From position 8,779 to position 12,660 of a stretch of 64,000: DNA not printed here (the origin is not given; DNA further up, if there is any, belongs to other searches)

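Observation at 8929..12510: Giant NHL-propeller / Ig-repeat LPXTG protein located immediately downstream of its probable sortase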

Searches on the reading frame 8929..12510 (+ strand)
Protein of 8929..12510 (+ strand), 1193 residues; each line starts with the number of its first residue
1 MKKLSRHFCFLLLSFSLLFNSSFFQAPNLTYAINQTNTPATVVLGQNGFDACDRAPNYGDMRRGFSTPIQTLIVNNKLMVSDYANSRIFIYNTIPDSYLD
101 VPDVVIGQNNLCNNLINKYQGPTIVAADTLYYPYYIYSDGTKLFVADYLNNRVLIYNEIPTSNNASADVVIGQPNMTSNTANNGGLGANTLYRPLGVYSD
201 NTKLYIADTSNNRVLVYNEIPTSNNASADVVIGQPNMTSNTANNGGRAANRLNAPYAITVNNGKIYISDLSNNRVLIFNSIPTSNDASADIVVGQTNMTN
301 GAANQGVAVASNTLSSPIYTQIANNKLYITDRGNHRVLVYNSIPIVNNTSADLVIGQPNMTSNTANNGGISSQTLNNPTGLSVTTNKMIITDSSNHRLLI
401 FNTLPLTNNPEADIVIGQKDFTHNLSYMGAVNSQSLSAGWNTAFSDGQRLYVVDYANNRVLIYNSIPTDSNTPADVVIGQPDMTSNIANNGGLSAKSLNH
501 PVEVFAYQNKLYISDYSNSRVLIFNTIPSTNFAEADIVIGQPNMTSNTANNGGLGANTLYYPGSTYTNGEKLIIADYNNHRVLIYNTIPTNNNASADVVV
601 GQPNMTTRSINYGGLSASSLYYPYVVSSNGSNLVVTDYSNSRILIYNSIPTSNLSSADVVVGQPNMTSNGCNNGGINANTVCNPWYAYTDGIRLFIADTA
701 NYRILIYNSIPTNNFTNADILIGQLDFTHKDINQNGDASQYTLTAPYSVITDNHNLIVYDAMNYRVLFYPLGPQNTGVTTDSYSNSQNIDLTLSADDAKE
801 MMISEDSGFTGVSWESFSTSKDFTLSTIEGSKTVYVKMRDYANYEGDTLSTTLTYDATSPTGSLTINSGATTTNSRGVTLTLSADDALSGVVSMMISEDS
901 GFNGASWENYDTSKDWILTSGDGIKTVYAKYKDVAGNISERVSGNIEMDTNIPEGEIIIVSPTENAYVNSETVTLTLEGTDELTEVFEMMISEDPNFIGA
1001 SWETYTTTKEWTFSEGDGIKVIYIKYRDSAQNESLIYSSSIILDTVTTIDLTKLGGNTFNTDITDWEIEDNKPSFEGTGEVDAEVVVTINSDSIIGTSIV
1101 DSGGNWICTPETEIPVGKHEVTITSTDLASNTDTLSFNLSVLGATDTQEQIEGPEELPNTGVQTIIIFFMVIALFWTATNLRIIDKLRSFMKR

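Call 3: search_protein_families(library=pfam, proteins=[window:8929-12510:+], max_evalue=0.01)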
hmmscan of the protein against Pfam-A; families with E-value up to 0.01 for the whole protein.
window:8929-12510:+ (1193 aa): 4 families
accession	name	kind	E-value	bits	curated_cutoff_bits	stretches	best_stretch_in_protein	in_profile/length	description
PF01436.27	NHL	-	2.5e-34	116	20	1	375-401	1-28/28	NHL repeat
PF19077.6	Big_13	-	1.1e-10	42.4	27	1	1064-1139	20-98/102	Bacterial Ig-like domain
PF17936.7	Big_6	-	1e-05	26.1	27.6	1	1064-1132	6-73/83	Bacterial Ig domain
PF00280.23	potato_inhibit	-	0.0028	18.7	24.5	0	257-279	29-51/64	Potato inhibitor I family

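Call 7: search_protein_families(library=ncbifam, proteins=[window:8929-12510:+], max_evalue=1)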
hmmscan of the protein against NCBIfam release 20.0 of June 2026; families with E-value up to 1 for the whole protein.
window:8929-12510:+ (1193 aa): 2 families
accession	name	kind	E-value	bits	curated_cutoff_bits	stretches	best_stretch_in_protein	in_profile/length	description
NF047446.1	barrel_OmpL47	domain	3.6e-09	37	40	1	878-943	5-63/68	OmpL47-type beta-barrel domain-containing protein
NF047780.1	LIC12708_fam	subfamily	0.011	14.6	150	1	251-280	55-84/391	LIC_12708 family protein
